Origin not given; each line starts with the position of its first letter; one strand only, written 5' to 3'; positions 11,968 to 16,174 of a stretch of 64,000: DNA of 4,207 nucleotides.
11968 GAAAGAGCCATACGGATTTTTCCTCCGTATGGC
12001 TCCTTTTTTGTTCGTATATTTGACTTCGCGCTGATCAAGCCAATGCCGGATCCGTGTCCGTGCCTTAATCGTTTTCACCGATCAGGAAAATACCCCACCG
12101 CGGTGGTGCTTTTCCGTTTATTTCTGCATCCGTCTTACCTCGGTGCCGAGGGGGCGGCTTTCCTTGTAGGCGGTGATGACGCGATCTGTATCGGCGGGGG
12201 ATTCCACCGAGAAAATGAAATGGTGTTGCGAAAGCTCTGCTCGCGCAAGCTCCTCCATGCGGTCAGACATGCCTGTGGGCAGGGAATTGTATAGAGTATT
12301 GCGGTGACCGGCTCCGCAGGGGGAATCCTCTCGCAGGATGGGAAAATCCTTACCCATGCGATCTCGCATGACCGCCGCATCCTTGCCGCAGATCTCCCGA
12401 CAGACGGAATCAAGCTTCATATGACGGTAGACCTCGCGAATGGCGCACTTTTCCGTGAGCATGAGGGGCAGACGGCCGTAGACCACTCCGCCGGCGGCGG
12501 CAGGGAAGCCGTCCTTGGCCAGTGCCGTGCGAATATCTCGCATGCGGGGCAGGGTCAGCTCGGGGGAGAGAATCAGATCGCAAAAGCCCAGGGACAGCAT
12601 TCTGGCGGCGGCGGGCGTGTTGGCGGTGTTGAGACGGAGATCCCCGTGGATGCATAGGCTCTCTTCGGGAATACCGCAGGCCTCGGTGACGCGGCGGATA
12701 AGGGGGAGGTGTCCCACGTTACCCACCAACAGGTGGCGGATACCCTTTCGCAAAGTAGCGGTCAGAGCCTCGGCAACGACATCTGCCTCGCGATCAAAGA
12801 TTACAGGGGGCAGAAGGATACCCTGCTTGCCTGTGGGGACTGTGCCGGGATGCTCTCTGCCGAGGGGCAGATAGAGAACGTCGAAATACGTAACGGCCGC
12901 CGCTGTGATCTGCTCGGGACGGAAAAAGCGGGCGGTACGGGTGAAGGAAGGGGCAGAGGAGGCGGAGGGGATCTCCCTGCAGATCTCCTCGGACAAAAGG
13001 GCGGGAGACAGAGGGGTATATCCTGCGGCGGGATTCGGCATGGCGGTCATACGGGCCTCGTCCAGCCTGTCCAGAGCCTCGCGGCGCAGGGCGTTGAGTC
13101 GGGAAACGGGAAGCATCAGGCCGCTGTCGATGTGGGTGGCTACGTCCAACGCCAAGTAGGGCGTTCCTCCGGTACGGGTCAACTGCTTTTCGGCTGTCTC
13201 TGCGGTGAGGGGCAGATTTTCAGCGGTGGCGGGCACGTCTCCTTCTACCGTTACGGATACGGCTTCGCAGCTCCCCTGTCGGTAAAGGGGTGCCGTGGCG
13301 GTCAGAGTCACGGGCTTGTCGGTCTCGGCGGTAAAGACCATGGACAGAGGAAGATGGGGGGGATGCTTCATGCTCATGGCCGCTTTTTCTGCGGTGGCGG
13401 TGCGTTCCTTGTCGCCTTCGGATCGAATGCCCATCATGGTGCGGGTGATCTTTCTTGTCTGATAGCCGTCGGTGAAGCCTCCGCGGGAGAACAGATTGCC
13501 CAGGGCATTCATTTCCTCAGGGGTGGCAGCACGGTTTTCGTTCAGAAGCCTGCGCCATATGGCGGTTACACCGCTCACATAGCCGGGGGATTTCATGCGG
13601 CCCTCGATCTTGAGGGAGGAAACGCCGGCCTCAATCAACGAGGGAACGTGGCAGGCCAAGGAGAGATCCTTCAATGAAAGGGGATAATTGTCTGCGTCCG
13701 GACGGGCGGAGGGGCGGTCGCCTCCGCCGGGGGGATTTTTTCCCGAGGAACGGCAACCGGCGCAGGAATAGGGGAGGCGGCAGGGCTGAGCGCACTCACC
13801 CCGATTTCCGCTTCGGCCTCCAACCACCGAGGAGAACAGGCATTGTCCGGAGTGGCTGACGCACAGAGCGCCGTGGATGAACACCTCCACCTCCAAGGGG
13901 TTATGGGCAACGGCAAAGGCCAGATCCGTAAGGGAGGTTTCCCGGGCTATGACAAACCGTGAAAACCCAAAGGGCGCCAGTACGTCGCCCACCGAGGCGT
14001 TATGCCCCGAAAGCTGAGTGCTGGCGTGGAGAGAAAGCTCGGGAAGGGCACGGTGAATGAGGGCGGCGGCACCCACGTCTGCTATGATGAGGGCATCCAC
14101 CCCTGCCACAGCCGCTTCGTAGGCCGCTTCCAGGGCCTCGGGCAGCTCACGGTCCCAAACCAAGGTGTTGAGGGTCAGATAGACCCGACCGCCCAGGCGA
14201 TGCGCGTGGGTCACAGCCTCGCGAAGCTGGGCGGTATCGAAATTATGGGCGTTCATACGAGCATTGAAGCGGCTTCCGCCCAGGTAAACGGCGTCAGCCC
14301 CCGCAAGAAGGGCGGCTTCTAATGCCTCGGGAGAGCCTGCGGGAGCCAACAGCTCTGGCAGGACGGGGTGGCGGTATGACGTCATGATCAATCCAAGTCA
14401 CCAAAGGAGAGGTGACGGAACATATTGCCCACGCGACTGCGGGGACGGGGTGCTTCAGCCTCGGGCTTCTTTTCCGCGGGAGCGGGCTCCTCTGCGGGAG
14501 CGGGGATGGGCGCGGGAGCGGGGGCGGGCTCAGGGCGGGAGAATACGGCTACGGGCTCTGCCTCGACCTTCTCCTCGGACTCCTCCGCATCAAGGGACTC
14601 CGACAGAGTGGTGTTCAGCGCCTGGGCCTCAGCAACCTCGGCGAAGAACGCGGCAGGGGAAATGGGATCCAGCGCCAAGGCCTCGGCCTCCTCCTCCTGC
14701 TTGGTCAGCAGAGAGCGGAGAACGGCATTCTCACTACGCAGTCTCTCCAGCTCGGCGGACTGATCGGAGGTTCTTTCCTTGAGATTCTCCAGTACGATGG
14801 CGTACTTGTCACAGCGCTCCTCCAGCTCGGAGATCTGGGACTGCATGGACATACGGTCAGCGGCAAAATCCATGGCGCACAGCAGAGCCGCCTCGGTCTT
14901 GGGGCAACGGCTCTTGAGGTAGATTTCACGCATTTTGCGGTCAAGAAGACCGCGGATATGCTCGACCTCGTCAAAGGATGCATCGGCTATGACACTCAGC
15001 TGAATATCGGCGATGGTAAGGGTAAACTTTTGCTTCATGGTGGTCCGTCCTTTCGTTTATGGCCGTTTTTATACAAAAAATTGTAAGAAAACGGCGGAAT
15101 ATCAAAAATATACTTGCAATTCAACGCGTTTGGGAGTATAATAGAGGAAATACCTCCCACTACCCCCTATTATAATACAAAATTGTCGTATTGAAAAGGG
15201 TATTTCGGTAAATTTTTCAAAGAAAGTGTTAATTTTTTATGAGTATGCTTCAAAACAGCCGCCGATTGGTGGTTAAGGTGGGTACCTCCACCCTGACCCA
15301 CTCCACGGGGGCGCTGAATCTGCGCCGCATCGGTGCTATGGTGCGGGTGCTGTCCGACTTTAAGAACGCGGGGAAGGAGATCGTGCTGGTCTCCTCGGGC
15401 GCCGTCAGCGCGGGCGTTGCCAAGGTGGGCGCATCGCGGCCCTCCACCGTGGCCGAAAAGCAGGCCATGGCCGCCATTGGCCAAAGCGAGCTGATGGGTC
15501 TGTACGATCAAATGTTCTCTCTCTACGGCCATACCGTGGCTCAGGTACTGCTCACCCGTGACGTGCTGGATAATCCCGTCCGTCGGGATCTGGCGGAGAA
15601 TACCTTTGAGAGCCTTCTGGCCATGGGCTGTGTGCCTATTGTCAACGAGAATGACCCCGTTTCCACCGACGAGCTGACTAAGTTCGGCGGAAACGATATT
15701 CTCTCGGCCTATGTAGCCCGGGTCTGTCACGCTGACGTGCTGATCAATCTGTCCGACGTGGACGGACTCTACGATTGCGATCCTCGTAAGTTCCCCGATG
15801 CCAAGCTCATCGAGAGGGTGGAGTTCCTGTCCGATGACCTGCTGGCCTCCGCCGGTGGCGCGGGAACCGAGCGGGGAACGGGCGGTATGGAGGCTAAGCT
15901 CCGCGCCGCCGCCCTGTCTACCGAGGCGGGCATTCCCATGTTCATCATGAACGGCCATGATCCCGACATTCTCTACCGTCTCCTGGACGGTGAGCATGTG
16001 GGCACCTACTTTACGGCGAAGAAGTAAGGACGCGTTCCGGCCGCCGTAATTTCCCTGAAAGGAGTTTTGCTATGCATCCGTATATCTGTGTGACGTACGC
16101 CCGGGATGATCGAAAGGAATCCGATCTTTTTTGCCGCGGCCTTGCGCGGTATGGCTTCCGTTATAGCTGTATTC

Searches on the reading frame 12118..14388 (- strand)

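Call 11: search_protein_families(library=pfam, proteins=[window:12118-14388:-], max_evalue=0.001)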
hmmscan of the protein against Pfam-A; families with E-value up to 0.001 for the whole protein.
window:12118-14388:- (756 aa): 2 families
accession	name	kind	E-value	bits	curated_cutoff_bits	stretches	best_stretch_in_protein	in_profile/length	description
PF01136.24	Peptidase_U32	-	2.9e-67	226.8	22.4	1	85-310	4-227/233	Peptidase family U32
PF12392.13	DUF3656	-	7.7e-20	72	22.1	1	332-446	12-108/109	Collagenase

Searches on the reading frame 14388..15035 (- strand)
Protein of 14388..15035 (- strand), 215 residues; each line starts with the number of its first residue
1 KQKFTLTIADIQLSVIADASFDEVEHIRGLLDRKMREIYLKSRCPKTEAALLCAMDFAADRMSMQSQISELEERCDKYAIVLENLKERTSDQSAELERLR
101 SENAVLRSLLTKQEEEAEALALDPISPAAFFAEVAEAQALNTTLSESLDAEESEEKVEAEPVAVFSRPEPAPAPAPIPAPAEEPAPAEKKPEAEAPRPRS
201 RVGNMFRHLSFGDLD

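Call 11: search_protein_families(library=pfam, proteins=[window:14388-15035:-], max_evalue=0.001)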
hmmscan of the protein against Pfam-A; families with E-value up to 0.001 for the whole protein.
window:14388-15035:- (215 aa): 1 family
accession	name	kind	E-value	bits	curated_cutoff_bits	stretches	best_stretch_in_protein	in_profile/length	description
PF05164.18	ZapA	-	2.4e-05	25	23.8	1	5-88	2-87/88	Cell division protein ZapA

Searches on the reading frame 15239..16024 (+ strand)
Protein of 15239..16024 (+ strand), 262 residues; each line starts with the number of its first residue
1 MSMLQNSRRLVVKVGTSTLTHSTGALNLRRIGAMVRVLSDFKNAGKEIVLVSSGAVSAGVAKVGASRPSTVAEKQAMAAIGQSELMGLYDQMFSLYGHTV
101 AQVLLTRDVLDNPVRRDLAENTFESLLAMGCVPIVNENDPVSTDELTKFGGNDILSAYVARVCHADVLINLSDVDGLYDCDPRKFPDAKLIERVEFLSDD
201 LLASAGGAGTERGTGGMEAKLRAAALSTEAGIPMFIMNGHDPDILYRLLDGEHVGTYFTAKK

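Call 11: search_protein_families(library=pfam, proteins=[window:15239-16024:+], max_evalue=0.001)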
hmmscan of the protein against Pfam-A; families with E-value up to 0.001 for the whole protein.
window:15239-16024:+ (262 aa): 1 family
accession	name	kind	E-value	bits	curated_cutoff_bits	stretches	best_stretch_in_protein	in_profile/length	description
PF00696.33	AA_kinase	-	8.7e-45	153.7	24.9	1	9-238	2-234/234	Amino acid kinase family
